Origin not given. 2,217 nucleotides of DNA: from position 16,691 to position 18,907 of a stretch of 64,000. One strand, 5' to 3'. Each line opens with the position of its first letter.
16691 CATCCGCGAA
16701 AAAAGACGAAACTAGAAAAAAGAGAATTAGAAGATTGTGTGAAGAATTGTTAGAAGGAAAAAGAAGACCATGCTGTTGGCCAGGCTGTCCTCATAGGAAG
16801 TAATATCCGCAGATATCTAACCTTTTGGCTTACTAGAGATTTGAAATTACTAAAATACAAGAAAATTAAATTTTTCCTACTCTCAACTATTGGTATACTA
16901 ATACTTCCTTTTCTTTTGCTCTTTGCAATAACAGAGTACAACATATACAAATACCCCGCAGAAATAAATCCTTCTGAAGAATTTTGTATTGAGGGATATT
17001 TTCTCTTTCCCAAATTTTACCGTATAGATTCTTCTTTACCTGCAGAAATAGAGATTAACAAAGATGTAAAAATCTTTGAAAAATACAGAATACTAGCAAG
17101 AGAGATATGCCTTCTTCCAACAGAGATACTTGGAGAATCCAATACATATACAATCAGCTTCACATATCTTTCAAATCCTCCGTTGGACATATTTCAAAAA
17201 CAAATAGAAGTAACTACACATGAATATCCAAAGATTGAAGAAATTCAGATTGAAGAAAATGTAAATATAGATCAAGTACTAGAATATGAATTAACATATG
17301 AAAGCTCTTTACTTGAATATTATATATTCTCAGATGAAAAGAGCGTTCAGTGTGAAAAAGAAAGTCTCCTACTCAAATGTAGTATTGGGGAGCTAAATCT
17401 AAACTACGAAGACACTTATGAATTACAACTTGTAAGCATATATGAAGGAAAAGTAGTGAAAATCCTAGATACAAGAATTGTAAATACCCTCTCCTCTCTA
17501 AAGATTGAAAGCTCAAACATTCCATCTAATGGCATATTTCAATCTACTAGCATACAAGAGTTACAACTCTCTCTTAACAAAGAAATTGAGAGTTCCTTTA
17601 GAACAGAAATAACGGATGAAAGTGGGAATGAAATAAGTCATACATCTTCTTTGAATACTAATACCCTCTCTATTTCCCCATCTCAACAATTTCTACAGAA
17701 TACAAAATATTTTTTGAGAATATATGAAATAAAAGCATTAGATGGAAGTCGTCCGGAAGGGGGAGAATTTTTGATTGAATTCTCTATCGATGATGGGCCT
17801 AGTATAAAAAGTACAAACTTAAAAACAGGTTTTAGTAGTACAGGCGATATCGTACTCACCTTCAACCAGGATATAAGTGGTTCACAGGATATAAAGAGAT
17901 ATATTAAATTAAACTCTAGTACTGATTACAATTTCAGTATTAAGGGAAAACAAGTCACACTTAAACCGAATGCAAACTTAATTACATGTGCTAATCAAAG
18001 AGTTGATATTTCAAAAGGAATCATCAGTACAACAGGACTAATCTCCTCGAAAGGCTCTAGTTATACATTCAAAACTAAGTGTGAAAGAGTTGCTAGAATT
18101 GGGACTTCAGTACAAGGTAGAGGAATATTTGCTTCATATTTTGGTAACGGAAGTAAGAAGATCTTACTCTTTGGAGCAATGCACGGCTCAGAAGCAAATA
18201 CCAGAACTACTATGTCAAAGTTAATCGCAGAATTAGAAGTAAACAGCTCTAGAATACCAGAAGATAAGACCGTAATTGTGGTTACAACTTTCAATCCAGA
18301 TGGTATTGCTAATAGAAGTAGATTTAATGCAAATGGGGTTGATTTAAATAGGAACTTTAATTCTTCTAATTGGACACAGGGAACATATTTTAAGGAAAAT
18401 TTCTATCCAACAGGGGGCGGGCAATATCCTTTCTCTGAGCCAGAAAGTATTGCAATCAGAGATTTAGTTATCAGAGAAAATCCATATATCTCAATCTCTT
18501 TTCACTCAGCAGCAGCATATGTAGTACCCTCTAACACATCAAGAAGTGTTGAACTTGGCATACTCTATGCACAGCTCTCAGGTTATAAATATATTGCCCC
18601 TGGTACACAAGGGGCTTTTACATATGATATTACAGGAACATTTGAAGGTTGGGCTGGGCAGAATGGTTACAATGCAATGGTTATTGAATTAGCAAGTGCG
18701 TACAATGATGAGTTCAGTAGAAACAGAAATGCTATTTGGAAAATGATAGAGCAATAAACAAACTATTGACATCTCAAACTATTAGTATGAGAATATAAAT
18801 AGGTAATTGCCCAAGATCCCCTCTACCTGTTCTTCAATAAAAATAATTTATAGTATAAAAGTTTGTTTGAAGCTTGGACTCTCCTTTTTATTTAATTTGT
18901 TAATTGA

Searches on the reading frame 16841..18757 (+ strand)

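Call 3: search_protein_families(library=ncbifam, proteins=[window:16841-18757:+], max_evalue=1)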
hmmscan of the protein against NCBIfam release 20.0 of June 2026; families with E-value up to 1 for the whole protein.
window:16841-18757:+ (638 aa): 1 family
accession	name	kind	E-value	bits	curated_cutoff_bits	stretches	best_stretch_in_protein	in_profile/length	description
NF007897.0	PRK10602.1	equivalog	3.9e-17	62.1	157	1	439-626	40-220/237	murein tripeptide amidase MpaA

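Call 4: search_protein_families(library=pfam, proteins=[window:16841-18757:+], max_evalue=1)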
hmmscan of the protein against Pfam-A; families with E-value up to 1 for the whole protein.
window:16841-18757:+ (638 aa): 5 families
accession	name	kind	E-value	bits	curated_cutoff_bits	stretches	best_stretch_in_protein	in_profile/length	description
PF00246.29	Peptidase_M14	-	1.4e-19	71.3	21.6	1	416-562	17-189/286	Zinc carboxypeptidase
PF13205.12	Big_5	-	9.9e-12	46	23.6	2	325-412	13-105/105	Bacterial Ig-like domain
PF24827.1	AstE_AspA_cat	-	8.4e-08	32.4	25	1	439-510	3-68/192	Succinylglutamate desuccinylase/Aspartoacylase catalytic domain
PF10994.13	DUF2817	-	1.3e-07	31.9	23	1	440-507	53-119/341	Protein of unknown function (DUF2817)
PF00114.24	Pilin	-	0.19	13.1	22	0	457-525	38-106/108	Pilin (bacterial filament)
